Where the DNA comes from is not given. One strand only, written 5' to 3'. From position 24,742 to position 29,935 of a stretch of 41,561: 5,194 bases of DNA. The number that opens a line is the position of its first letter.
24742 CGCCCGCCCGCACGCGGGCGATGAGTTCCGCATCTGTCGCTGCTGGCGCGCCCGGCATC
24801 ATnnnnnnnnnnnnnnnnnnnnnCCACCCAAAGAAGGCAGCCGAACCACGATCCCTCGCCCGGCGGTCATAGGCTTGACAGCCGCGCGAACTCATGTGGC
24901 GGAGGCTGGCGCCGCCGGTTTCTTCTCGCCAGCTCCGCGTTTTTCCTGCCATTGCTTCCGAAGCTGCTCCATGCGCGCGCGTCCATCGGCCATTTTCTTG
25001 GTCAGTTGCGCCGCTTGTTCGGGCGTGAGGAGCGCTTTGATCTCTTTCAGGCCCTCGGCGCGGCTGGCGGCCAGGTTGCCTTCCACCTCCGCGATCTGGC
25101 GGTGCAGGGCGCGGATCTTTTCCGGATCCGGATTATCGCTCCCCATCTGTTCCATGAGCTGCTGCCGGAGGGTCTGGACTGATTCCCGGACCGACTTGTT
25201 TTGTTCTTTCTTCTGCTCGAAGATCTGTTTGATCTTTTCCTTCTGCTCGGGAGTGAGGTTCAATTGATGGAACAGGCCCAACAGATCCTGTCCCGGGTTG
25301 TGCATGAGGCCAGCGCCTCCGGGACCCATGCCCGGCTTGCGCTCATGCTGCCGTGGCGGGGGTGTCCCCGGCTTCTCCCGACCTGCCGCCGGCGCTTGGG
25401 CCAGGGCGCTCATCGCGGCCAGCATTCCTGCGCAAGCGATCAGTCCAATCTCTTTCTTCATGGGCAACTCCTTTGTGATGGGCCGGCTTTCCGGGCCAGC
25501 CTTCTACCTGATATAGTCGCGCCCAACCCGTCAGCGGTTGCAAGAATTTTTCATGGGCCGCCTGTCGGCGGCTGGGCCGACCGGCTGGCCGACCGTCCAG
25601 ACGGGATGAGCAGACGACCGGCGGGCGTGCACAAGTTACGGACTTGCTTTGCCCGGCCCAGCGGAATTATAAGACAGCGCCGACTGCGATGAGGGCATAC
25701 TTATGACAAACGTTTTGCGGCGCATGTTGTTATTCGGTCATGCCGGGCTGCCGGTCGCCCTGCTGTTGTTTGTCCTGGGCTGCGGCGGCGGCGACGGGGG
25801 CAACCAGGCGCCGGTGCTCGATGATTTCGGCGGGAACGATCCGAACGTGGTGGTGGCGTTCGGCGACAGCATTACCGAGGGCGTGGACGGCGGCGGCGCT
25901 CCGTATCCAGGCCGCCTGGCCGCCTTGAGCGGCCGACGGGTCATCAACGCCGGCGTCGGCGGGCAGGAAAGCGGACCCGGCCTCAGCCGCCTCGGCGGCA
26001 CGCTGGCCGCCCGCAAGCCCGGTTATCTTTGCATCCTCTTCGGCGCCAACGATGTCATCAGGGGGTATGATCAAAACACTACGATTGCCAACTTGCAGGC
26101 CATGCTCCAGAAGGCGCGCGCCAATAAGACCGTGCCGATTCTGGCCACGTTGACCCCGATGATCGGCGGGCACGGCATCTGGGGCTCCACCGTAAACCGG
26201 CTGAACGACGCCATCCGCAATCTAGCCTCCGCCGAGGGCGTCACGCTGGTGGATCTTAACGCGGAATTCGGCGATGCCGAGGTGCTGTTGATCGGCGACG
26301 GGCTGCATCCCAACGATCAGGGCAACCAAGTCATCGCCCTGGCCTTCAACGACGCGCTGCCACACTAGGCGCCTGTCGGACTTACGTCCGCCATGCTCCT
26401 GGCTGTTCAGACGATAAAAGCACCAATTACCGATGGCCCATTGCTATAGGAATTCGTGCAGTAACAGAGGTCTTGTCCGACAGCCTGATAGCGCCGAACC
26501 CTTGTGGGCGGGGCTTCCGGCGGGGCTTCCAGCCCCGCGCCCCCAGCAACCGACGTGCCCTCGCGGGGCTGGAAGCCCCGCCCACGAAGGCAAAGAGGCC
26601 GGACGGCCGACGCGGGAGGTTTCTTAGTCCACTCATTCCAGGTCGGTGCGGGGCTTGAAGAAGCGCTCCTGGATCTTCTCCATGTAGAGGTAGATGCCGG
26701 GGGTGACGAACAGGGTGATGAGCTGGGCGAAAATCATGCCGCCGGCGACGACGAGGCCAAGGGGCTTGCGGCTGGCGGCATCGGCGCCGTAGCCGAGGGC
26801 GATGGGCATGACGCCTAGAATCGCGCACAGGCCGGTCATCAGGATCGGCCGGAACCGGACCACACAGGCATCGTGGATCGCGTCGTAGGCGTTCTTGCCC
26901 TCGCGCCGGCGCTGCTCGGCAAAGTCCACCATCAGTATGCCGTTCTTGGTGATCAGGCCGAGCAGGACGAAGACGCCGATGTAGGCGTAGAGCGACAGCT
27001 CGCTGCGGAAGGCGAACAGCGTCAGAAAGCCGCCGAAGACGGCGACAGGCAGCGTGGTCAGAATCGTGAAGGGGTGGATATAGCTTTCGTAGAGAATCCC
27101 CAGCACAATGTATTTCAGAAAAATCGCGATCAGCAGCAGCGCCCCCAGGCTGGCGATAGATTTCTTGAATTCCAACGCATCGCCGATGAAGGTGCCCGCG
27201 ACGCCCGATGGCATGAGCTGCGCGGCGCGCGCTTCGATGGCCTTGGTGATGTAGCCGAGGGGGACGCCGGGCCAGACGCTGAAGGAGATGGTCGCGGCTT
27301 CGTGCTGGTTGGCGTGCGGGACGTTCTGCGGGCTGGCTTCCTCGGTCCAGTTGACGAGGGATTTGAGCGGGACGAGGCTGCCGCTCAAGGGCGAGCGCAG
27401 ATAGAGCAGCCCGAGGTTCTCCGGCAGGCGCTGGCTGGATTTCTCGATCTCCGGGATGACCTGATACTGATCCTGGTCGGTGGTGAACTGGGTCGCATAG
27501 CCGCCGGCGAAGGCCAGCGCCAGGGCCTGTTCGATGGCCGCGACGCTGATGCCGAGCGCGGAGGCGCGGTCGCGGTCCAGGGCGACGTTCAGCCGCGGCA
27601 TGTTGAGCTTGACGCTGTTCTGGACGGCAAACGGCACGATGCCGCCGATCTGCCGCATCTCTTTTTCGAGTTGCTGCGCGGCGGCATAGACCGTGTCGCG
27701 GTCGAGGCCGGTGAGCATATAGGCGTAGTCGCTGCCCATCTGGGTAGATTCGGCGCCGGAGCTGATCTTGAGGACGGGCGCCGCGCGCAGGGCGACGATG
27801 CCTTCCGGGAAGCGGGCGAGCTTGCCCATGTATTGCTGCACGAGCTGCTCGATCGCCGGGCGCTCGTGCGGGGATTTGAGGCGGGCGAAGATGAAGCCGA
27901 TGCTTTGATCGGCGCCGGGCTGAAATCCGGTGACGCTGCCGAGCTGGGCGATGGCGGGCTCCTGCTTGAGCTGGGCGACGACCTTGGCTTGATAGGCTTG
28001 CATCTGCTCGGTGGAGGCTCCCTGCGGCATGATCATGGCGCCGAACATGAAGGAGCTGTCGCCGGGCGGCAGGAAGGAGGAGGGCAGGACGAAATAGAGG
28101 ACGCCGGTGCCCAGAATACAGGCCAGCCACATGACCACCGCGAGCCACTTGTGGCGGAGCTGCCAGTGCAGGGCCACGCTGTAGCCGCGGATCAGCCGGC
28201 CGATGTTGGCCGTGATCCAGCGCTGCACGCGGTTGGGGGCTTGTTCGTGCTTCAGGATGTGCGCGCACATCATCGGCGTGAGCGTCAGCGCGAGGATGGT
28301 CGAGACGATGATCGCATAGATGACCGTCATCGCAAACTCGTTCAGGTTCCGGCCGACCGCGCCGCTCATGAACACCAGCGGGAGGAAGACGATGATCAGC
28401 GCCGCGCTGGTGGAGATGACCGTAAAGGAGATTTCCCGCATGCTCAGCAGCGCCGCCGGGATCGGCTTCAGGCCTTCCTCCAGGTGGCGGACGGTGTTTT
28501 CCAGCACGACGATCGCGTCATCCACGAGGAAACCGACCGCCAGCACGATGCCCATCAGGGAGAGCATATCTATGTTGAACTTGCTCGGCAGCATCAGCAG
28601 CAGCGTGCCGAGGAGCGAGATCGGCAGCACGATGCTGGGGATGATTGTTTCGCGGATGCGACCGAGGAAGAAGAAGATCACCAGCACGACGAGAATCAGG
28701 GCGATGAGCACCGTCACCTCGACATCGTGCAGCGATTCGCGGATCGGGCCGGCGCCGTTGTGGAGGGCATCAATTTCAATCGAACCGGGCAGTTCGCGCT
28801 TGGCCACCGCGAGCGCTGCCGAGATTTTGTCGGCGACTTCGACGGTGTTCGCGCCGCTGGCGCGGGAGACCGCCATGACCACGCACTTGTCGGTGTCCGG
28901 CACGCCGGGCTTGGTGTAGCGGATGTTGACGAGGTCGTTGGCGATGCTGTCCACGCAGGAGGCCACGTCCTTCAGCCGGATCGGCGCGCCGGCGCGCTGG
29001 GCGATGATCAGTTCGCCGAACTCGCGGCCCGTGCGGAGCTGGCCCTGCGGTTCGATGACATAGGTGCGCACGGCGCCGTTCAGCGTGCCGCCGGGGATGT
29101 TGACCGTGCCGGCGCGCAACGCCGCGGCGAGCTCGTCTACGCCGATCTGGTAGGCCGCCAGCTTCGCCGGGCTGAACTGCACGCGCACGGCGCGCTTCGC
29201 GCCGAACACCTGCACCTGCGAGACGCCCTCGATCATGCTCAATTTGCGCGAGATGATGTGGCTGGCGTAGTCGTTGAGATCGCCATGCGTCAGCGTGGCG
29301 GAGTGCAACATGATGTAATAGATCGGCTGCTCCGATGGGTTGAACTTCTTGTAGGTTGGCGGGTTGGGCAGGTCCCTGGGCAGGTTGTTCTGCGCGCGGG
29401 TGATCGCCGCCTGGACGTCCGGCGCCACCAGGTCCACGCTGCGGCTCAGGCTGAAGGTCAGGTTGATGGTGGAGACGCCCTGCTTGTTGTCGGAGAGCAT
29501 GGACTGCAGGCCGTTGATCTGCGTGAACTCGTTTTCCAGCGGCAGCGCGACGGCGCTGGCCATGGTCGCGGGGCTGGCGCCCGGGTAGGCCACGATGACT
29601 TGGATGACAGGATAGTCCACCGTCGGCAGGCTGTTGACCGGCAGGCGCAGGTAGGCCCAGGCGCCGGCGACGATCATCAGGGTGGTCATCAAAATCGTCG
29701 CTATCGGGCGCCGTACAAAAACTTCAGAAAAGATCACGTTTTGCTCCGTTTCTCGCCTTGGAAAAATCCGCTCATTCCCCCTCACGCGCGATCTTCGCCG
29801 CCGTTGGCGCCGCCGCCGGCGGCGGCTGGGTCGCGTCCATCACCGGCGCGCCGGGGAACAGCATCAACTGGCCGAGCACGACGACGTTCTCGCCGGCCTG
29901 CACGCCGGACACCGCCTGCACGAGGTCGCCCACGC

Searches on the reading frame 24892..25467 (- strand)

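Call 19: search_protein_families(library=pfam, proteins=[window:24892-25467:-], max_evalue=0.0001)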
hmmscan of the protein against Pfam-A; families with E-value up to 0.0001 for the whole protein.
window:24892-25467:- (191 aa): 2 families
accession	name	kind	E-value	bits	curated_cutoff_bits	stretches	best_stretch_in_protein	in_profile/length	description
PF07813.17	LTXXQ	-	2.2e-11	44.8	24.3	1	65-158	9-99/100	LTXXQ motif family protein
PF13801.11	Metal_resist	-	1.4e-09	38.6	29.2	1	48-140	32-111/125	Heavy-metal resistance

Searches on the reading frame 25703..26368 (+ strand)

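Call 5: search_protein_families(library=pfam, proteins=[window:25703-26368:+], max_evalue=0.01)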
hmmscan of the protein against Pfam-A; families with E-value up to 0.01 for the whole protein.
window:25703-26368:+ (221 aa): 3 families
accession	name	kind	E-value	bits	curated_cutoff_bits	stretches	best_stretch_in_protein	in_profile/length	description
PF13472.12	Lipase_GDSL_2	-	3.1e-30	106.4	32.9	1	52-210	1-178/178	GDSL-like Lipase/Acylhydrolase family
PF00657.28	Lipase_GDSL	-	4.8e-16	60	23.6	1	50-214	1-207/208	GDSL-like Lipase/Acylhydrolase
PF17182.10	OSK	-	0.00017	21.3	27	1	110-189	75-155/202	OSK domain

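Call 6: search_protein_families(library=ncbifam, proteins=[window:25703-26368:+], max_evalue=0.01)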
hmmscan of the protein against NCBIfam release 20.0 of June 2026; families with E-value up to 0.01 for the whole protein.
window:25703-26368:+ (221 aa): 3 families
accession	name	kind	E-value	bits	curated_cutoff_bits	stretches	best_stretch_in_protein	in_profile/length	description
NF007819.1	PRK10528.1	equivalog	1.2e-10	41.5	270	1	77-212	64-197/210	multifunctional acyl-CoA thioesterase I/protease I/lysophospholipase L1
NF042968.1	AcxylEst_AxeA1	equivalog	1.2e-06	27.1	700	1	105-212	343-456/459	acetylxylan esterase AxeA1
NF045548.1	GDSL_lipase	equivalog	0.0012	18.4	300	1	107-212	113-218/231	Rv0518 family GDSL lipase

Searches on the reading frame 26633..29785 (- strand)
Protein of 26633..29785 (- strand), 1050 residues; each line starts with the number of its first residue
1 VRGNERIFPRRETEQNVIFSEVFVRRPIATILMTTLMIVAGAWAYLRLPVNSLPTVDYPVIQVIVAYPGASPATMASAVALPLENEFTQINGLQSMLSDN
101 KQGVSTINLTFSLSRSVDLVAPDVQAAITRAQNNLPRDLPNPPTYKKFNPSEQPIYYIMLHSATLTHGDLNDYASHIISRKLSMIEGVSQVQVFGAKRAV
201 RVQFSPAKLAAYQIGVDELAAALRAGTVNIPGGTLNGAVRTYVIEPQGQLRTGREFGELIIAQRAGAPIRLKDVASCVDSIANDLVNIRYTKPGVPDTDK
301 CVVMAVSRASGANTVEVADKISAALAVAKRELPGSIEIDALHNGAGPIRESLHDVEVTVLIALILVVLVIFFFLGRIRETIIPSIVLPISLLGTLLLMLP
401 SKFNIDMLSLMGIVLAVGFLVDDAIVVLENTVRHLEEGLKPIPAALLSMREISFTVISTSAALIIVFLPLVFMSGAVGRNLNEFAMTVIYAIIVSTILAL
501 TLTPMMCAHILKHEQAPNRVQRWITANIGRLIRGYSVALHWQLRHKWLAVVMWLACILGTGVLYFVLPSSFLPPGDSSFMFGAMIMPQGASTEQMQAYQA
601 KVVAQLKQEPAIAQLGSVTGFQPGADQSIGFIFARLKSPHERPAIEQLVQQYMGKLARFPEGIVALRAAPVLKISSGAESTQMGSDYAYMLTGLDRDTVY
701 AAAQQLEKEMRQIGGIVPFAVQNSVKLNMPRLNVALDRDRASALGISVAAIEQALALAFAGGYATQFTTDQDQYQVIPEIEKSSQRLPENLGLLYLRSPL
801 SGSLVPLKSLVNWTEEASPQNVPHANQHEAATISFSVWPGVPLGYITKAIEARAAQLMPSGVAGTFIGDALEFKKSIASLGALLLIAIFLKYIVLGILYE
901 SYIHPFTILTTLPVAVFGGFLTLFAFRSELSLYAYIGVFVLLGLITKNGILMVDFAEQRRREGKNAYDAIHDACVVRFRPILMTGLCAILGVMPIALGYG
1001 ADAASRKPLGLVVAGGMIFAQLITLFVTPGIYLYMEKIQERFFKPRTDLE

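Call 20: search_protein_families(library=pfam, proteins=[window:26633-29785:-], max_evalue=0.0001)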
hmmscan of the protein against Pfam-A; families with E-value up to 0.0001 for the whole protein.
window:26633-29785:- (1050 aa): 1 family
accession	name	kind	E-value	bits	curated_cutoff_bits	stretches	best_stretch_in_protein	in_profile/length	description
PF00873.25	ACR_tran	-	2.4e-268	893.4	28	1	19-1035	1-1020/1021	AcrB/AcrD/AcrF family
